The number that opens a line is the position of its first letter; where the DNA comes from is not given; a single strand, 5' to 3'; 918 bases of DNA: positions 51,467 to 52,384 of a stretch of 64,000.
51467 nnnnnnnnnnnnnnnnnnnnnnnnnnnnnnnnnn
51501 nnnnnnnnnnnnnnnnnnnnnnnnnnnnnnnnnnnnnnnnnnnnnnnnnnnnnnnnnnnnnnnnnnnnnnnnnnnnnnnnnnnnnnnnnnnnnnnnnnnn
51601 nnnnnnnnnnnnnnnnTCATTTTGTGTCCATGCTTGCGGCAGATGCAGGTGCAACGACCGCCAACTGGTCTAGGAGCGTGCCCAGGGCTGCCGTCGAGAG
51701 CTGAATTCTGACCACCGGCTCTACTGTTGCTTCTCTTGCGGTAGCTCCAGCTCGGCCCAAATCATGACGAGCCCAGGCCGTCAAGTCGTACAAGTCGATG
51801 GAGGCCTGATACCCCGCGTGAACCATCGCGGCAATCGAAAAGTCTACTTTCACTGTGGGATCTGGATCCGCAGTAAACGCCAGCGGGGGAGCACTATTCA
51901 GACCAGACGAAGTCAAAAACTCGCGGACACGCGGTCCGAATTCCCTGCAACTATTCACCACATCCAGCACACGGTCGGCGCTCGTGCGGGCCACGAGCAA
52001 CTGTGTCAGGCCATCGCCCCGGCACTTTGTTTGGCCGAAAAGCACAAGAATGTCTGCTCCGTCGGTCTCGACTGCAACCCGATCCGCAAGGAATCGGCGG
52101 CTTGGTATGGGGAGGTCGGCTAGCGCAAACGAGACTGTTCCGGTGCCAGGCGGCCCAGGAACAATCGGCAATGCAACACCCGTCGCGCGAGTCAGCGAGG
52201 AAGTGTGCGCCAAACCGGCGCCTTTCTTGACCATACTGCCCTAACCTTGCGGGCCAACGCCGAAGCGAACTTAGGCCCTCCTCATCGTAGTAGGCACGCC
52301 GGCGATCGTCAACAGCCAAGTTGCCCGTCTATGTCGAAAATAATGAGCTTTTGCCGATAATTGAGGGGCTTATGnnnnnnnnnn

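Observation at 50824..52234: Doc/Fic toxin at the end of a three-gene overlapping operon with no recognisable Phd antitoxin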

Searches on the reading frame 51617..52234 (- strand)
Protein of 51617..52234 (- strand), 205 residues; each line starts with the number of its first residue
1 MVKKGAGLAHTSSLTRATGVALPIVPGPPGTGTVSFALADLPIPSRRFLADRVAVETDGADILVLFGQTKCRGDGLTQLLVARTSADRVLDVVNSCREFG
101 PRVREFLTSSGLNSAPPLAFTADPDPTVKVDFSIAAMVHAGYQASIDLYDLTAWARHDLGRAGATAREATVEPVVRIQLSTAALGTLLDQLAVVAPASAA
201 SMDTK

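Call 3: search_protein_families(library=pfam, proteins=[window:51617-52234:-], max_evalue=1)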
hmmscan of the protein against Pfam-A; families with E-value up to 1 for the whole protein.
window:51617-52234:- (205 aa): 0 families

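Call 4: search_protein_families(library=ncbifam, proteins=[window:51617-52234:-], max_evalue=1)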
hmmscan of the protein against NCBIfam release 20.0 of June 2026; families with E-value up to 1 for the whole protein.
window:51617-52234:- (205 aa): 0 families

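Call 6: search_protein_families(library=padloc, proteins=[window:51617-52234:-], max_evalue=1)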
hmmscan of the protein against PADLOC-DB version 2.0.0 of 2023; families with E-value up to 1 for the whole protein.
window:51617-52234:- (205 aa): 0 families

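Call 7: search_protein_families(library=phrogs, proteins=[window:51617-52234:-], max_evalue=1)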
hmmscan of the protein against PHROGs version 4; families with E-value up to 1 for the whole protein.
window:51617-52234:- (205 aa): 0 families

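Call 10: find_homologous_proteins(query=window:51617-52234:-)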
Query window:51617-52234:- (205 aa): 1 proteins with E <= 0.001 among 2138 candidates.
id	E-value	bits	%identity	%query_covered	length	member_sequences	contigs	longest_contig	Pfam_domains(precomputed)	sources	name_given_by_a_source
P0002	1.6e-125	434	100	100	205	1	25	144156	-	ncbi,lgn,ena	-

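Call 14: search_solved_structures(query=window:51617-52234:-, max_evalue=10, show_alignments=3)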
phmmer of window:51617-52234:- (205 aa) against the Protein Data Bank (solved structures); distinct sequences matched with E-value up to 10: 2.
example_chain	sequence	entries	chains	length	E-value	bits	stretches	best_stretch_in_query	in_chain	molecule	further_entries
8cxj_D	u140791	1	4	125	1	12.2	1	115-197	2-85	Surface protein R28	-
7wf3_C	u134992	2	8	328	2.1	11.3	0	118-175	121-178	Voltage-gated potassium channel subunit beta-2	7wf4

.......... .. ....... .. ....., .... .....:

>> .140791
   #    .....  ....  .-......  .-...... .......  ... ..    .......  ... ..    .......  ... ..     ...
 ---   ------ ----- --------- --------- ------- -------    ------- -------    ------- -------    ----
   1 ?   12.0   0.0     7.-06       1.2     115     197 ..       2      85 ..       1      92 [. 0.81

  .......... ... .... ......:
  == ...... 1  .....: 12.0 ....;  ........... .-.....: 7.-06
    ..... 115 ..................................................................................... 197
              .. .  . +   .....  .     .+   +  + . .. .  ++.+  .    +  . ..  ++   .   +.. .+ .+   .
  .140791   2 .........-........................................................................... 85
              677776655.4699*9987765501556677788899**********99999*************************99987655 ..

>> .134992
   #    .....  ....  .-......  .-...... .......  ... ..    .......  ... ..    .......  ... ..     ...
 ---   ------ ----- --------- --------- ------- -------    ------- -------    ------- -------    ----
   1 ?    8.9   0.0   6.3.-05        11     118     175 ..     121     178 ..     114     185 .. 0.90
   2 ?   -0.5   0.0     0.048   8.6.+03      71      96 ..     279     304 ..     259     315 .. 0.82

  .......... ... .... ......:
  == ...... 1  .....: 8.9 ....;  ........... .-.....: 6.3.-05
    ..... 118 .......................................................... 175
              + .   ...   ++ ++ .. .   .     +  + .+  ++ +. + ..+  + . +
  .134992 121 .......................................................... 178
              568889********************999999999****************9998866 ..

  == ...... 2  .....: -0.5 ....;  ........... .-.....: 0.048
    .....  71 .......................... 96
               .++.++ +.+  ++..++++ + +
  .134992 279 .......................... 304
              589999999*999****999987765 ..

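Call 35: search_protein_representatives(protein=window:51617-52234:-)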
Query: 205 residues. Proteins with E-value up to 0.001 (for the whole library): 261; up to 1e-10: 64; up to 1e-30: 1. The best 150 are listed.
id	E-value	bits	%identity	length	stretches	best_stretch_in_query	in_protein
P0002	5.2e-126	434.0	100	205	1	1-205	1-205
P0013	1.4e-22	96.7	36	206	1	24-190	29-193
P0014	3.5e-22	95.4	34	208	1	26-196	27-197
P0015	8.7e-20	87.6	32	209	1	34-201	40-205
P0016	2.1e-19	86.3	31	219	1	18-196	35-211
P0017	3.6e-19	85.5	38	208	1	30-194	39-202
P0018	7.9e-19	84.4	31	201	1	11-195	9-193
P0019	9.4e-19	84.2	33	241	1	14-194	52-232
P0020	2.5e-18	82.8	38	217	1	21-192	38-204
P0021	2.8e-18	82.6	34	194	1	24-191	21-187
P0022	1.0e-17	80.8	31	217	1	24-194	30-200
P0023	2.0e-17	79.9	34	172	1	25-194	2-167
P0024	2.6e-17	79.5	33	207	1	22-191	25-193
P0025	5.2e-17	78.5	32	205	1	17-197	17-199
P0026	6.9e-17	78.1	29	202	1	16-192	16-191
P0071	3.9e-11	59.3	30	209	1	25-198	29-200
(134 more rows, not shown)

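Call 36: predict_structure(protein=window:51617-52234:-)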
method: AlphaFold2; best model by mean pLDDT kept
length: 205 residues; sequences in the alignment: 1
mean_pLDDT: 35.8   pTM: 0.25
mean pLDDT of the five models: 35.8, 30.8, 29.9, 28.6, 28.5
residues with pLDDT >= 90: 0; 70-90: 0; 50-70: 3; < 50: 202
segments of 3 or more residues with pLDDT < 50: 1-153, 155-159, 161-204
pLDDT, mean of each block of 10 residues (from residue 1): 33 27 29 27 25 27 31 33 38 36 43 33 35 37 37 48 45 41 45 40 48
secondary structure, 60 per line:
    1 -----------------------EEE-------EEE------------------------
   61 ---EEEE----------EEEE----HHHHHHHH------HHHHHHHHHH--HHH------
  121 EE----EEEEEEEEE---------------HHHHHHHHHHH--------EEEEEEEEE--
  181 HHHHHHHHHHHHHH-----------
elements in order: E24-26 E34-36 E64-67 E78-81 H86-93 H100-109 E127-135 H151-161 E170-178 H181-194

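Call 39: search_protein_families(library=pfam, alignment_id=A2, max_evalue=0.01)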
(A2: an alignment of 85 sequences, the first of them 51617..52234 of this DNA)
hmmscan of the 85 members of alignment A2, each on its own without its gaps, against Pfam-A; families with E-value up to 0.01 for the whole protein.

A. member 1, window:51617-52234:- (205 aa): 0 families

B. families by the number of members that match (of 85 scanned): 0 families

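Call 40: find_encoding_contigs(protein=P0013, flank=4000, max_places=3)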
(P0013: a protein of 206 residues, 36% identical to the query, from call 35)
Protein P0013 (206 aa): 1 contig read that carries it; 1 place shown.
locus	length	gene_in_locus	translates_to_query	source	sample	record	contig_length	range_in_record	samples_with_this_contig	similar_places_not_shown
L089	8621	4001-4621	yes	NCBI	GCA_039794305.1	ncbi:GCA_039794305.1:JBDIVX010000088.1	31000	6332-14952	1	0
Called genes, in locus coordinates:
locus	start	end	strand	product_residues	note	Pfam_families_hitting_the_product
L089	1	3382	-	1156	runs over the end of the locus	PF20464:MmeI_N, PF20465:MmeI_hel, PF20473:MmeI_Mtase, PF20466:MmeI_TRD (weak)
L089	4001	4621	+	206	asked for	-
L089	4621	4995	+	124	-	-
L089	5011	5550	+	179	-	-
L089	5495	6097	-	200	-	PF13443:HTH_26 (faint), PF13560:HTH_31, PF01381:HTH_3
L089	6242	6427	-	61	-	PF21983:NikA-like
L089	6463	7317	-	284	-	-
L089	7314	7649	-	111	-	-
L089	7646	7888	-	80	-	-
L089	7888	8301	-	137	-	-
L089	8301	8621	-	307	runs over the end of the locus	PF00145:DNA_methylase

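Call 41: search_solved_structures(query=A2, max_evalue=10, show_alignments=2)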
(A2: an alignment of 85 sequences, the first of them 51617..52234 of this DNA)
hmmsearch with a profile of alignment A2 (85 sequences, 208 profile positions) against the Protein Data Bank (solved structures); distinct sequences matched with E-value up to 10: 2.
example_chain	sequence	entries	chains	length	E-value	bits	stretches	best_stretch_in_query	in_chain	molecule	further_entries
4ns4_A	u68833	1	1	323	0.18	14.2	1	67-121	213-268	Alpha/beta hydrolase fold protein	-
3f3x_A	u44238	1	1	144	0.53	12.7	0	100-154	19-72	Transcriptional regulator, marR family, putative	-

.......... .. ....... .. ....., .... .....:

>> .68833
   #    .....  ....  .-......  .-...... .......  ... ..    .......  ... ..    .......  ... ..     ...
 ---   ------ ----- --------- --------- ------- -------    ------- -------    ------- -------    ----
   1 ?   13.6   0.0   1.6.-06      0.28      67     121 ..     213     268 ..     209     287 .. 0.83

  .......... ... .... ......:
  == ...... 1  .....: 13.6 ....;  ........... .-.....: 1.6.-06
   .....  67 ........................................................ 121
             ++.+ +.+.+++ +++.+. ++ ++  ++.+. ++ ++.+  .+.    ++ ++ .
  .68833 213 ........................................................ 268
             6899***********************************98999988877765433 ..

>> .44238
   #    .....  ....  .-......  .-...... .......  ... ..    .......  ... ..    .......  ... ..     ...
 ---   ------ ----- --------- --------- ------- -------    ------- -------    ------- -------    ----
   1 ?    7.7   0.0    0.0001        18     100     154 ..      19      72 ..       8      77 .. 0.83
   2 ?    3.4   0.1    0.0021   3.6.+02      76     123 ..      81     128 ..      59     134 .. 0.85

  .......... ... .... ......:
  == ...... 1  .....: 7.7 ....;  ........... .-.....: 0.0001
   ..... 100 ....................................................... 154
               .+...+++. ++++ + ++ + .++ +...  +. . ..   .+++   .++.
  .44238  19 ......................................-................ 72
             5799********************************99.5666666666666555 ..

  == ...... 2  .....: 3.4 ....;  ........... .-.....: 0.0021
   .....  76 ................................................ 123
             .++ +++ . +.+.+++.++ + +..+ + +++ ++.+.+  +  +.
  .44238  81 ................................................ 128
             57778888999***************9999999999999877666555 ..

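Call 46: find_encoding_contigs(protein=P0014, flank=4000, max_places=3)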
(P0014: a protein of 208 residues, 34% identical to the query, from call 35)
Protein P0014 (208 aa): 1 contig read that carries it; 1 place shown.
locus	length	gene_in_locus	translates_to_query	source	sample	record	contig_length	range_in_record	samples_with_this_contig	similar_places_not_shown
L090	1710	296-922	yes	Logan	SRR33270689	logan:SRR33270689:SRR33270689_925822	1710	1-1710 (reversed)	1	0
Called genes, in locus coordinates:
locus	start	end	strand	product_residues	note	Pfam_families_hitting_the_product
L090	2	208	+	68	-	?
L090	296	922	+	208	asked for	-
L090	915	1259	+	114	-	-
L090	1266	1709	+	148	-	?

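Call 47: find_encoding_contigs(protein=P0017, flank=4000, max_places=3)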
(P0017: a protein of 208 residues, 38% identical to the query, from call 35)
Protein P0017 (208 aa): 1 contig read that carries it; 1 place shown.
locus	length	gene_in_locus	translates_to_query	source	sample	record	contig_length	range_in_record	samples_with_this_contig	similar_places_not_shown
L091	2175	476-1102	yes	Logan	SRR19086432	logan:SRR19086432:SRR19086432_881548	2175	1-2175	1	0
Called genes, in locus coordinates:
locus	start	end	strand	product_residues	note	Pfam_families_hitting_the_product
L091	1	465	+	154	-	?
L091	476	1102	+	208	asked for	-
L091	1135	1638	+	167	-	-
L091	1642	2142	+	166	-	PF24738:DUF7689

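Call 49: predict_structure(alignment_id=A2)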
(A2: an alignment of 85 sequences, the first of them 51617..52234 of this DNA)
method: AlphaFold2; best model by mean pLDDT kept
length: 205 residues; sequences in the alignment: 85
mean_pLDDT: 91.6   pTM: 0.85
mean pLDDT of the five models: 91.6, 91.0, 90.5, 90.4, 90.2
residues with pLDDT >= 90: 160; 70-90: 28; 50-70: 16; < 50: 1
segments of 3 or more residues with pLDDT < 50: none
pLDDT, mean of each block of 10 residues (from residue 1): 62 66 88 89 98 96 98 96 96 96 98 96 94 97 98 91 91 98 98 93 79
secondary structure, 60 per line:
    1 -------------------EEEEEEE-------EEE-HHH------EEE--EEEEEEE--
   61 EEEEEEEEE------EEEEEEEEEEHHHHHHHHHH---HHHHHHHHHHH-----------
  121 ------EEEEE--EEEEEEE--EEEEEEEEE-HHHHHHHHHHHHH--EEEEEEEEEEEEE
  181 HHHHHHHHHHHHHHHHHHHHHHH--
elements in order: E20-26 E34-36 E47-49 E52-58 E61-69 E76-85 H86-95 H99-109 E127-131 E134-140 E143-151 H153-165 E168-180 H181-203

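Call 53: fold_search(model_id=the predicted structure, library=pdb)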
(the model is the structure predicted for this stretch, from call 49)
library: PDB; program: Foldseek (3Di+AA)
matches with E <= 10: 584; with E <= 0.001: 0
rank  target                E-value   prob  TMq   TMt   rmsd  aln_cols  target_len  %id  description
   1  5fgp_A                2.4e-03  0.72  0.20  0.26  18.0       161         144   13  Crystal structure of D. melanogaster Pur-alpha repeat I-II in complex with DNA. (released 2016-01-20)
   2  3k44_B                5.5e-03  0.54  0.23  0.30  17.7       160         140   11  Crystal Structure of Drosophila melanogaster Pur-alpha (released 2009-10-27)
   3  3k44_A                1.1e-02  0.38  0.22  0.28  18.4       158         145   12  Crystal Structure of Drosophila melanogaster Pur-alpha (released 2009-10-27)
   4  8chv_B                1.5e-02  0.33  0.19  0.24  18.3       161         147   10  Crystal structure of human PURA (fragment Glu57-Glu212, PUR repeat I and II) R140P mutant (released 2024-02-21)
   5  8cht_B                4.4e-02  0.20  0.19  0.24  16.7       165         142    9  Crystal structure of human PURA (fragment Glu57-Glu212, PUR repeat I and II) (released 2024-02-21)
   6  8cht_D                7.1e-02  0.15  0.17  0.22  18.1       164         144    9  Crystal structure of human PURA (fragment Glu57-Glu212, PUR repeat I and II) (released 2024-02-21)
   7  8asd_A                7.6e-02  0.10  0.14  0.03  16.4       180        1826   14  Structure of the SFTSV L protein stalled at late elongation [LATE-ELONGATION] (released 2023-01-18)
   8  8cht_C                1.1e-01  0.23  0.22  0.28  13.8       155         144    9  Crystal structure of human PURA (fragment Glu57-Glu212, PUR repeat I and II) (released 2024-02-21)
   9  8chv_C                1.2e-01  0.14  0.19  0.25  17.4       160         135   11  Crystal structure of human PURA (fragment Glu57-Glu212, PUR repeat I and II) R140P mutant (released 2024-02-21)
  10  9c3d                  1.3e-01  0.06  0.12  0.11  15.2       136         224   10  Crystal structure of metallo-beta-lactamase superfamily protein CcrA-like_MBL-B1 from Dyadobacter fermentans (released 2024-07-17)
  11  8r6y_A                1.4e-01  0.08  0.14  0.03  16.0       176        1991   11  Structure of the SFTSV L protein stalled in a transcription-specific early elongation state with bound capped RNA [TRA (released 2024-04-24)
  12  8cht_A                1.5e-01  0.14  0.18  0.24  15.1       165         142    8  Crystal structure of human PURA (fragment Glu57-Glu212, PUR repeat I and II) (released 2024-02-21)
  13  8chv_A                1.5e-01  0.12  0.18  0.23  17.5       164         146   10  Crystal structure of human PURA (fragment Glu57-Glu212, PUR repeat I and II) R140P mutant (released 2024-02-21)
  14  8chu_A                2.4e-01  0.14  0.22  0.30  16.6       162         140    9  Crystal structure of human PURA repeat I-II K97E mutant (released 2024-02-21)
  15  9kp0_A                2.4e-01  0.05  0.14  0.09  18.9       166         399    9  Crystal structure of Oryza sativa HPPD (released 2025-06-25)
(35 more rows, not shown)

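Call 55: search_protein_families(library=pfam, proteins=[L089:5011-5547:+, L090:1266-1709:+, L091:1642-2139:+, L091:1135-1635:+, L089:4621-4992:+, L090:915-1256:+], max_evalue=1)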
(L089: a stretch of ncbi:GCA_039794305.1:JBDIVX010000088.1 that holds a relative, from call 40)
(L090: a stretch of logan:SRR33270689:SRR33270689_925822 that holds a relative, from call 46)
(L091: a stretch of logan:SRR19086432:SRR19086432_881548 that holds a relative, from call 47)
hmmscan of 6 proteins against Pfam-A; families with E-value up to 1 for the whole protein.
L089:5011-5547:+ (179 aa): 1 family
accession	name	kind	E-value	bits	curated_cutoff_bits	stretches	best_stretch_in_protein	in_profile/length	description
PF02452.23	PemK_toxin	-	0.0072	17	23.1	1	61-161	19-108/109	PemK-like, MazF-like toxin of type II toxin-antitoxin system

L090:1266-1709:+ (148 aa): 0 families

L091:1642-2139:+ (166 aa): 1 family
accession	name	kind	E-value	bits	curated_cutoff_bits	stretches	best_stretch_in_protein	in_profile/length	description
PF24738.1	DUF7689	-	5e-35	121.2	22.6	1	21-138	1-117/118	Domain of unknown function (DUF7689)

L091:1135-1635:+ (167 aa): 0 families

L089:4621-4992:+ (124 aa): 1 family
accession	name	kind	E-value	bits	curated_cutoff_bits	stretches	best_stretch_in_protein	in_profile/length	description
PF23945.1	DUF7279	-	0.14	12.5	24.5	1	13-32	25-44/53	Family of unknown function (DUF7279)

L090:915-1256:+ (114 aa): 0 families
